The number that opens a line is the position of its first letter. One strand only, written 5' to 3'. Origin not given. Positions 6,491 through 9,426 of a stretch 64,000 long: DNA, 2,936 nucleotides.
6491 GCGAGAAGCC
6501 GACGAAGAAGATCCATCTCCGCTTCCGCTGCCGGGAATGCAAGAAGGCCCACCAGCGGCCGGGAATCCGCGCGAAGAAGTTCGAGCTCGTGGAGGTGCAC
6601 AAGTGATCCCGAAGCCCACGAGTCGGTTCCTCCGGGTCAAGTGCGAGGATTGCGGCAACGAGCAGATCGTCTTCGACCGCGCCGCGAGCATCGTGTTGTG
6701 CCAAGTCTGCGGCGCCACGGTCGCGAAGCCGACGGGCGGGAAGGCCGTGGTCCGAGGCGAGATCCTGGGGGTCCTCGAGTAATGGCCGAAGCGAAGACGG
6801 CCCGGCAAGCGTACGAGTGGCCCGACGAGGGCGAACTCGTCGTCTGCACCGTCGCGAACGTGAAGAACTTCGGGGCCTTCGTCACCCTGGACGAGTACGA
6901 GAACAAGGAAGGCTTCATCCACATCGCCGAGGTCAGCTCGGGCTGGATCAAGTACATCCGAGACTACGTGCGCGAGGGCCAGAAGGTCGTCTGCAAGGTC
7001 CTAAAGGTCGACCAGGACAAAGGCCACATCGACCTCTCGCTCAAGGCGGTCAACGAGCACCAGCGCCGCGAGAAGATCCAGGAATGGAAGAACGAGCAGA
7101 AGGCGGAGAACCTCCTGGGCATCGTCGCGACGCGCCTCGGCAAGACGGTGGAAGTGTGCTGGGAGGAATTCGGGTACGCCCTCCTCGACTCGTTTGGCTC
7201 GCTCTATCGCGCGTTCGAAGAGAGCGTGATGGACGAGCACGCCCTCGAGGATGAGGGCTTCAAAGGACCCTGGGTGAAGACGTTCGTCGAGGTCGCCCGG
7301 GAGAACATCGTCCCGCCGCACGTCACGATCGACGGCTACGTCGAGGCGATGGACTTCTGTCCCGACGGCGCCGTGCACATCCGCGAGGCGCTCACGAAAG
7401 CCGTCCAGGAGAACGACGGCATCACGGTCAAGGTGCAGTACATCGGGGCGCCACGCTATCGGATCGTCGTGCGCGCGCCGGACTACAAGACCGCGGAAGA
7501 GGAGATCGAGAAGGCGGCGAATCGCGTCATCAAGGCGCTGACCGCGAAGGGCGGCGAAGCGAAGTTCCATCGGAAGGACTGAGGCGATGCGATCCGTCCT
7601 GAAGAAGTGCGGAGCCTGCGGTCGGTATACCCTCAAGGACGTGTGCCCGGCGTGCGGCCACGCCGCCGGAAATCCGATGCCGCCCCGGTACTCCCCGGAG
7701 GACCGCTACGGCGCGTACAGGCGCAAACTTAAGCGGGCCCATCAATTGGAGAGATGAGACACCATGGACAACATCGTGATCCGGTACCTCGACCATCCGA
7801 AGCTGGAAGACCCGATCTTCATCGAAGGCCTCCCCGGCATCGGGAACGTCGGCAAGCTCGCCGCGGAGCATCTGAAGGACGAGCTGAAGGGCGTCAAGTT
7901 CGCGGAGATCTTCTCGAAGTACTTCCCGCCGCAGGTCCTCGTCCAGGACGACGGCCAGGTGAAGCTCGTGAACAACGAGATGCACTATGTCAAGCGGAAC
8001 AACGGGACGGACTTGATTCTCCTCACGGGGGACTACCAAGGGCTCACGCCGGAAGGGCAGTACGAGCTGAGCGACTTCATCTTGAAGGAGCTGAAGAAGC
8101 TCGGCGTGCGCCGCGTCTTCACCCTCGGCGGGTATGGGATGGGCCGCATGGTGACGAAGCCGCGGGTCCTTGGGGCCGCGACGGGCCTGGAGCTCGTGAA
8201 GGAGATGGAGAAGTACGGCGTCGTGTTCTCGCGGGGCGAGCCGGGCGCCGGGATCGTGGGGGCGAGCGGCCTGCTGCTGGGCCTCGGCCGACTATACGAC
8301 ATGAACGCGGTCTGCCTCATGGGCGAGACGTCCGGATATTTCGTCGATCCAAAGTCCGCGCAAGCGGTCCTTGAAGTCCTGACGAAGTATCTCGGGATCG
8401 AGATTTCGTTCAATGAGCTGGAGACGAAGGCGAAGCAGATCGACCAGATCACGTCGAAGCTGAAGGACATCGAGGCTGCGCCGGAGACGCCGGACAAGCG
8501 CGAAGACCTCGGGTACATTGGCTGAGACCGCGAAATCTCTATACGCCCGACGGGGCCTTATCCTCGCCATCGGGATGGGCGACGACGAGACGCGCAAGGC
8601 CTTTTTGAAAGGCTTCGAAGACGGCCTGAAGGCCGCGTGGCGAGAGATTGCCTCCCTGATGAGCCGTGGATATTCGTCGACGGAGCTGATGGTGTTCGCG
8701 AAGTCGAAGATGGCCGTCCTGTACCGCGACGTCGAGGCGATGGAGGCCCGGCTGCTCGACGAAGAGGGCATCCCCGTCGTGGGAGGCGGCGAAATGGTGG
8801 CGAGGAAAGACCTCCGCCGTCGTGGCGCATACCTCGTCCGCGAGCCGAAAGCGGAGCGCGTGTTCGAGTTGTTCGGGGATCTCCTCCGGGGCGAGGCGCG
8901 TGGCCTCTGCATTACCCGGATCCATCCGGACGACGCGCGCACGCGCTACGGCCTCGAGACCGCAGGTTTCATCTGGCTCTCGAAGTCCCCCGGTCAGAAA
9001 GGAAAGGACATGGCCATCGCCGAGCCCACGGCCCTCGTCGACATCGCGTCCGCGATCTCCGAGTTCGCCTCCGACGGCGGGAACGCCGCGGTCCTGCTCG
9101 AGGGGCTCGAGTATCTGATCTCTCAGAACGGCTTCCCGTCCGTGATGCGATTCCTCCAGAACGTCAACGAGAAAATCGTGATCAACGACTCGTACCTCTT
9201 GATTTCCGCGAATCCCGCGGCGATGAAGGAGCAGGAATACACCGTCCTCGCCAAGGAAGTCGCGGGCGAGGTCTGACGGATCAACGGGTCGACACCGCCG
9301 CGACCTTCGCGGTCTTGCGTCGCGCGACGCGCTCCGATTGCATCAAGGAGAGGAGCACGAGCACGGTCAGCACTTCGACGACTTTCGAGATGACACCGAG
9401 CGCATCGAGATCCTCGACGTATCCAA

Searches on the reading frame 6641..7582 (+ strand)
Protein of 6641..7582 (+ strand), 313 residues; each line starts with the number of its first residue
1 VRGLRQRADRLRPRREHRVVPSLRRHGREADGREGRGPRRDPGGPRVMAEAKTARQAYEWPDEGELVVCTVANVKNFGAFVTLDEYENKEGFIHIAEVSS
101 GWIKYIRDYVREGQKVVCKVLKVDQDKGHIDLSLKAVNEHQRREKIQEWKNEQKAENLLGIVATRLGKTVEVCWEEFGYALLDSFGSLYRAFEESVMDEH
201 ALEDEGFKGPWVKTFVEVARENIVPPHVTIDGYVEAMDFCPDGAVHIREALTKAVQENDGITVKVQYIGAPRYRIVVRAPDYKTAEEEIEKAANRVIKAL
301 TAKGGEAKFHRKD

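Call 11: search_protein_families(library=pfam, proteins=[window:6641-7582:+], max_evalue=0.00001)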
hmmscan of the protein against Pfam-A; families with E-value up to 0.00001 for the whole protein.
window:6641-7582:+ (313 aa): 2 families
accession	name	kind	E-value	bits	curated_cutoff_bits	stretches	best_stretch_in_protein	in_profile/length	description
PF07541.17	EIF_2_alpha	-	2.4e-27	95.6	22.8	1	173-282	1-114/114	Eukaryotic translation initiation factor 2 alpha subunit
PF00575.29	S1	-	1.2e-12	48.4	22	1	62-135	3-74/74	S1 RNA binding domain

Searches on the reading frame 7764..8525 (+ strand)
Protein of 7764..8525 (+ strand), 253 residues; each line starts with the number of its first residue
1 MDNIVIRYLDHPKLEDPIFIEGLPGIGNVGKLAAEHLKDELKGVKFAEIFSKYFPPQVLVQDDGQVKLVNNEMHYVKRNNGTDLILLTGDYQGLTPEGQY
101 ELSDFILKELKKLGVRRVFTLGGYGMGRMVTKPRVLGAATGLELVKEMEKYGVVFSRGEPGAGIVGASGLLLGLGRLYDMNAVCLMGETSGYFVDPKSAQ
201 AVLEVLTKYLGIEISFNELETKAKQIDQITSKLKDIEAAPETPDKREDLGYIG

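Call 11: search_protein_families(library=pfam, proteins=[window:7764-8525:+], max_evalue=0.00001)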
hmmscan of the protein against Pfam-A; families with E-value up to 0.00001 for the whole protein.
window:7764-8525:+ (253 aa): 1 family
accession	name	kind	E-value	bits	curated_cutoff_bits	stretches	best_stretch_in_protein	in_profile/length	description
PF09754.15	PAC2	-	4.3e-58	197.1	25.8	1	19-233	1-214/215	PAC2 family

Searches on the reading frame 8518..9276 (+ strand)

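Call 11: search_protein_families(library=pfam, proteins=[window:8518-9276:+], max_evalue=0.00001)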
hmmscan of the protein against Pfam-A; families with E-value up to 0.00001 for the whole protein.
window:8518-9276:+ (252 aa): 1 family
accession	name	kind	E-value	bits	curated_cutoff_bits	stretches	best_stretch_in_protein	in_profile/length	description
PF05763.18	DUF835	-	1.3e-30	106.3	33.1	1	112-247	5-135/136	Protein of unknown function (DUF835)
